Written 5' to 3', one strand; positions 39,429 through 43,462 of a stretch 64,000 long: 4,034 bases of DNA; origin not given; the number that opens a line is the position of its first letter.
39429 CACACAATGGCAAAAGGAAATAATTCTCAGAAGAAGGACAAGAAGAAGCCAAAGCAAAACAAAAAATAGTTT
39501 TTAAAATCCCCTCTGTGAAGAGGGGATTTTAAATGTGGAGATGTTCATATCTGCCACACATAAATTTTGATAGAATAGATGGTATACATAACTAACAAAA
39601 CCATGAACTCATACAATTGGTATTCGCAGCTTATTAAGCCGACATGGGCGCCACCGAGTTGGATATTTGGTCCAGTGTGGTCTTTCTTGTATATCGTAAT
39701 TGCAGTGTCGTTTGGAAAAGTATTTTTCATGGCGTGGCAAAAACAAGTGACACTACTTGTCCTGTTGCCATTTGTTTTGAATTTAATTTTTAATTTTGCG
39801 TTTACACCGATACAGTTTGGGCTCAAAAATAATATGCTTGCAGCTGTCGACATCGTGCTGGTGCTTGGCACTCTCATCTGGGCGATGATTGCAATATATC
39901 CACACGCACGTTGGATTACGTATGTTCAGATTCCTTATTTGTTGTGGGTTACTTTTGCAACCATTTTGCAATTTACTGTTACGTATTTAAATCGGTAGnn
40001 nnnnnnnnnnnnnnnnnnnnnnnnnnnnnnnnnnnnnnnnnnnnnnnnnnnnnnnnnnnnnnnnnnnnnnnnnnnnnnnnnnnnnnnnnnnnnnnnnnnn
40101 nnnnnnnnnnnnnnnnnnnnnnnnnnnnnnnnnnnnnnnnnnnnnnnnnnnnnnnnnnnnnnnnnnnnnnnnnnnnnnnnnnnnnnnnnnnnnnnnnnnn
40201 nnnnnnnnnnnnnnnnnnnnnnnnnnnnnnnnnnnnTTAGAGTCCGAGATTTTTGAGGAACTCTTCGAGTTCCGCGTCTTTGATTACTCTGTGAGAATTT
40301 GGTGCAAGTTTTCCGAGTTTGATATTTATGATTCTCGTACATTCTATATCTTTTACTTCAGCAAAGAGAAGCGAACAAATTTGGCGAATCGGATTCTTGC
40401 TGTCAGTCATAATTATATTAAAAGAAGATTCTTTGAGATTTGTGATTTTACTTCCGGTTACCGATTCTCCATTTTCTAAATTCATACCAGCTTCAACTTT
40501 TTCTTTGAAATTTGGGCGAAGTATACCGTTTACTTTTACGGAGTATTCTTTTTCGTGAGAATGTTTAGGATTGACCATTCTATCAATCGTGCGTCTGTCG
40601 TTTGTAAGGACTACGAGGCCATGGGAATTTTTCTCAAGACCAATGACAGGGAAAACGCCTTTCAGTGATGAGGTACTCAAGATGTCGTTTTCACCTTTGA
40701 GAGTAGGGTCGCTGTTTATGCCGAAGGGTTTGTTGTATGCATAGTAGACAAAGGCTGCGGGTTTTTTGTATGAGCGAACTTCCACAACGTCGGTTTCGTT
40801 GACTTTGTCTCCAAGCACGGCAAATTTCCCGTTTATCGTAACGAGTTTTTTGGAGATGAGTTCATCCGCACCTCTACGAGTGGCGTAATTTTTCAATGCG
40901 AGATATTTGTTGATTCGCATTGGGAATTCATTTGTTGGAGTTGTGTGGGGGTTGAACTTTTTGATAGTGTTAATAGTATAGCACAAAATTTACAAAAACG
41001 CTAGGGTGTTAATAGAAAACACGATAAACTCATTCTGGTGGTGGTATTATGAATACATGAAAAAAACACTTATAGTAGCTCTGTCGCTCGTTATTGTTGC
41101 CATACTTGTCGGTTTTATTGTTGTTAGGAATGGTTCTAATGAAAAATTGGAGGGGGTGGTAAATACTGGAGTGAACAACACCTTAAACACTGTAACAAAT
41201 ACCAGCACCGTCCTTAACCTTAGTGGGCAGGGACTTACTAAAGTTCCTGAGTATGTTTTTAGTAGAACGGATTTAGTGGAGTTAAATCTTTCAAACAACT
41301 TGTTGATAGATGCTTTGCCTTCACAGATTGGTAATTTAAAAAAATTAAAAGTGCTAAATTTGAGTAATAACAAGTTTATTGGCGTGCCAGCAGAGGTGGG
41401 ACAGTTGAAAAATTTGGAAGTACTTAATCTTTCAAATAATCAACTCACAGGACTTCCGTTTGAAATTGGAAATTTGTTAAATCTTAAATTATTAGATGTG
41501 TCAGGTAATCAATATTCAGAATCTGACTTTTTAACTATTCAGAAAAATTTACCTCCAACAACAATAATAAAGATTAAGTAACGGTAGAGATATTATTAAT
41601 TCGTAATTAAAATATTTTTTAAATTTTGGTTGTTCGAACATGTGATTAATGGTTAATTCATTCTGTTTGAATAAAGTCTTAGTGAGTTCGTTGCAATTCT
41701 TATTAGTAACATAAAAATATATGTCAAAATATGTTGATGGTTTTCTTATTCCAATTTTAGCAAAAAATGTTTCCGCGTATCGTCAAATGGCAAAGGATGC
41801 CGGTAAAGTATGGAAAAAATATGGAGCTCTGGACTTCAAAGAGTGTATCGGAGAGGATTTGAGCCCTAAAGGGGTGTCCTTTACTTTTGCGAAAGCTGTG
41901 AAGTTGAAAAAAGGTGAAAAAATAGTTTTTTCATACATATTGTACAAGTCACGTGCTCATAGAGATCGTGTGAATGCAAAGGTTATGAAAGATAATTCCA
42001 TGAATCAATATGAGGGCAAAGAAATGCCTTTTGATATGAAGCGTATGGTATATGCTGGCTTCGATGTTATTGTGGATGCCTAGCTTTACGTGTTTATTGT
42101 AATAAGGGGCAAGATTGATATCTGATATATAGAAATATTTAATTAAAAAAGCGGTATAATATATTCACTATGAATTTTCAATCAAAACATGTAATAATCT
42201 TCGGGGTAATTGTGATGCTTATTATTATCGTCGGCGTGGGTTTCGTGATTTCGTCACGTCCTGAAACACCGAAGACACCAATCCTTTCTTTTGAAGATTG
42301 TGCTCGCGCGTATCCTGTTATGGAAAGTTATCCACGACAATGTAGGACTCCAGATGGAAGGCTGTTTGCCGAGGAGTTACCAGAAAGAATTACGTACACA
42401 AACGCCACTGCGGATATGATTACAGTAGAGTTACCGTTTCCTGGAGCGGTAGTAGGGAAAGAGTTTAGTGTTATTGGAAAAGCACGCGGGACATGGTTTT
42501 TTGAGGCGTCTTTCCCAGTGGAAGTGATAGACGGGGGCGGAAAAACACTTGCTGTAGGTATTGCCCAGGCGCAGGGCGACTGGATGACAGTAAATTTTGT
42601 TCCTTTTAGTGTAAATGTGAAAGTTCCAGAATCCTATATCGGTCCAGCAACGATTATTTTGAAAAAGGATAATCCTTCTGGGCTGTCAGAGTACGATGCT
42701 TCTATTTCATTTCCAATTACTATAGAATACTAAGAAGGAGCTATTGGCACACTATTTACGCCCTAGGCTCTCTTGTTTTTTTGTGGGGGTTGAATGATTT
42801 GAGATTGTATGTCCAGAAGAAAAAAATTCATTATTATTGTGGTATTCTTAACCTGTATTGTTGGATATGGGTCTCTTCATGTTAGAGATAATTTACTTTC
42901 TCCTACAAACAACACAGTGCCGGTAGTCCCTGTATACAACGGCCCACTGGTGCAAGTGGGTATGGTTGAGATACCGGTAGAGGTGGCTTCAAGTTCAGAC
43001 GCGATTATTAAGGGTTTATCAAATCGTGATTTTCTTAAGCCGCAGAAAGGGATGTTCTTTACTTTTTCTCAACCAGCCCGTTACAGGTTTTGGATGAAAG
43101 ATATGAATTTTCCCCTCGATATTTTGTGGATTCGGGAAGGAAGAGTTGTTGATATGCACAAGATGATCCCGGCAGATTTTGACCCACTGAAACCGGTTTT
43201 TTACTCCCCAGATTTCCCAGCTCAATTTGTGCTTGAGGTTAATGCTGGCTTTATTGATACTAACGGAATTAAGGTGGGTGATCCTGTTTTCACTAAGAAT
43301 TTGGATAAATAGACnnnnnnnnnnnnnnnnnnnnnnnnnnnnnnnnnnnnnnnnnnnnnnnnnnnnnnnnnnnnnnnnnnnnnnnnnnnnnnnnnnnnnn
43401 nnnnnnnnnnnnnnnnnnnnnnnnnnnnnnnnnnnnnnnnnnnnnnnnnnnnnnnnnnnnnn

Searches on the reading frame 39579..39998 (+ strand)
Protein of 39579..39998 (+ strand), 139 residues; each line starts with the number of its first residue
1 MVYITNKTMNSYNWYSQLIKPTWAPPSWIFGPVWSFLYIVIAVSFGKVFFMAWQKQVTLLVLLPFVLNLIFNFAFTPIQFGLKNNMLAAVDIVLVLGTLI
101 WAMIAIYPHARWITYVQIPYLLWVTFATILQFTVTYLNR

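Call 14: search_protein_families(library=pfam, proteins=[window:39579-39998:+], max_evalue=0.01)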
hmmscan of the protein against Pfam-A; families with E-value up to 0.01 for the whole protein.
window:39579-39998:+ (139 aa): 1 family
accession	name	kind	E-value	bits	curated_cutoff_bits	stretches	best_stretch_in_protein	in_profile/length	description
PF03073.20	TspO_MBR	-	4.8e-30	104.7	24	1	8-136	19-144/145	TspO/MBR family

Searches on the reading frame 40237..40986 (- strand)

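Call 14: search_protein_families(library=pfam, proteins=[window:40237-40986:-], max_evalue=0.01)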
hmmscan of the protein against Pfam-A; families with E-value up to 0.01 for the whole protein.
window:40237-40986:- (249 aa): 2 families
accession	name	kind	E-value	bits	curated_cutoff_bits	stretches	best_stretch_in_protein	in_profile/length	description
PF00849.27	PseudoU_synth_2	-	1.4e-08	35.6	26.8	1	81-173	2-101/152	RNA pseudouridylate synthase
PF01479.30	S4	-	6e-07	29.5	22.8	1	23-68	1-48/48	S4 domain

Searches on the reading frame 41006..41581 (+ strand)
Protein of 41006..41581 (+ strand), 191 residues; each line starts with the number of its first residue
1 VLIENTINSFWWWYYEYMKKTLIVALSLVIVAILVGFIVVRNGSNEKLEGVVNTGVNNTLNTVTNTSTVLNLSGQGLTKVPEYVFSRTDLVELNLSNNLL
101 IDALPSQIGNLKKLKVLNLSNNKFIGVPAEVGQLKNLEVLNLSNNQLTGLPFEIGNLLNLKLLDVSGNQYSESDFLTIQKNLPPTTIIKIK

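Call 14: search_protein_families(library=pfam, proteins=[window:41006-41581:+], max_evalue=0.01)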
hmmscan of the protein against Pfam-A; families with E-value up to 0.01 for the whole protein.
window:41006-41581:+ (191 aa): 7 families
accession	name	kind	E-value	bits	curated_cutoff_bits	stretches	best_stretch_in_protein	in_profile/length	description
PF13855.12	LRR_8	-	2.8e-13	49.9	27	2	113-169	2-60/61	Leucine rich repeat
PF00560.39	LRR_1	-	4.6e-13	47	20.6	1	136-157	1-23/23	Leucine Rich Repeat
PF12799.13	LRR_4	-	6.1e-13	49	27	2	135-172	1-38/44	Leucine Rich repeats (2 copies)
PF23598.1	LRR_14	-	1.4e-11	44.2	40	1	93-172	52-128/353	Leucine-rich repeat region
PF23211.1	LRR_LRWD1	-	1.1e-05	25.7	28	1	93-178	21-107/190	Leucine-rich repeat and WD repeat-containing protein 1, LRR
PF25019.1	LRR_R13L1-DRL21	-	0.00044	20.6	27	0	70-121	74-126/127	R13L1/DRL21 LRRs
PF24048.1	LRR_NXF1-5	-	0.0076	16.3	30.5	0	87-139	53-106/142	NXF1/2/3/5 leucine-rich repeat domain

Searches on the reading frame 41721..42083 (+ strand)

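Call 14: search_protein_families(library=pfam, proteins=[window:41721-42083:+], max_evalue=0.01)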
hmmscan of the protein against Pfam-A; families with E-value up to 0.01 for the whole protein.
window:41721-42083:+ (120 aa): 1 family
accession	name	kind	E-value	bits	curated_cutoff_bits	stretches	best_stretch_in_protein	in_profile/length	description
PF07237.17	DUF1428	-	1.5e-35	121.9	27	1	3-106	1-102/102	Protein of unknown function (DUF1428)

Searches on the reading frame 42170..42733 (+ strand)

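Call 14: search_protein_families(library=pfam, proteins=[window:42170-42733:+], max_evalue=0.01)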
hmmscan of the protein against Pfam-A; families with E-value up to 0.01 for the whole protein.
window:42170-42733:+ (187 aa): 1 family
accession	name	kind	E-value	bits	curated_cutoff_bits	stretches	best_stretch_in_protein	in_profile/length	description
PF10648.15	Gmad2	-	3.3e-11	43.8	25.7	1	84-169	2-82/86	Immunoglobulin-like domain of bacterial spore germination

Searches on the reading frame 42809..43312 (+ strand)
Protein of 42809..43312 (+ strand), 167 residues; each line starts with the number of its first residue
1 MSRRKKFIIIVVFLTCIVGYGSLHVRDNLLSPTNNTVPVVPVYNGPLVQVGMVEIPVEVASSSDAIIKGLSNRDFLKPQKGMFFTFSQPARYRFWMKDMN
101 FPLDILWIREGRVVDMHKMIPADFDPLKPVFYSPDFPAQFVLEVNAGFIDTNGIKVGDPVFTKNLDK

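Call 14: search_protein_families(library=pfam, proteins=[window:42809-43312:+], max_evalue=0.01)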
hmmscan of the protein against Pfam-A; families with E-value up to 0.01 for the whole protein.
window:42809-43312:+ (167 aa): 1 family
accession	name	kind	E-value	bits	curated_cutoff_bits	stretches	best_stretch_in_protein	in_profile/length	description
PF02643.20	DUF192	-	4.6e-27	94.4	27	1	56-160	2-94/96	Uncharacterized ACR, COG1430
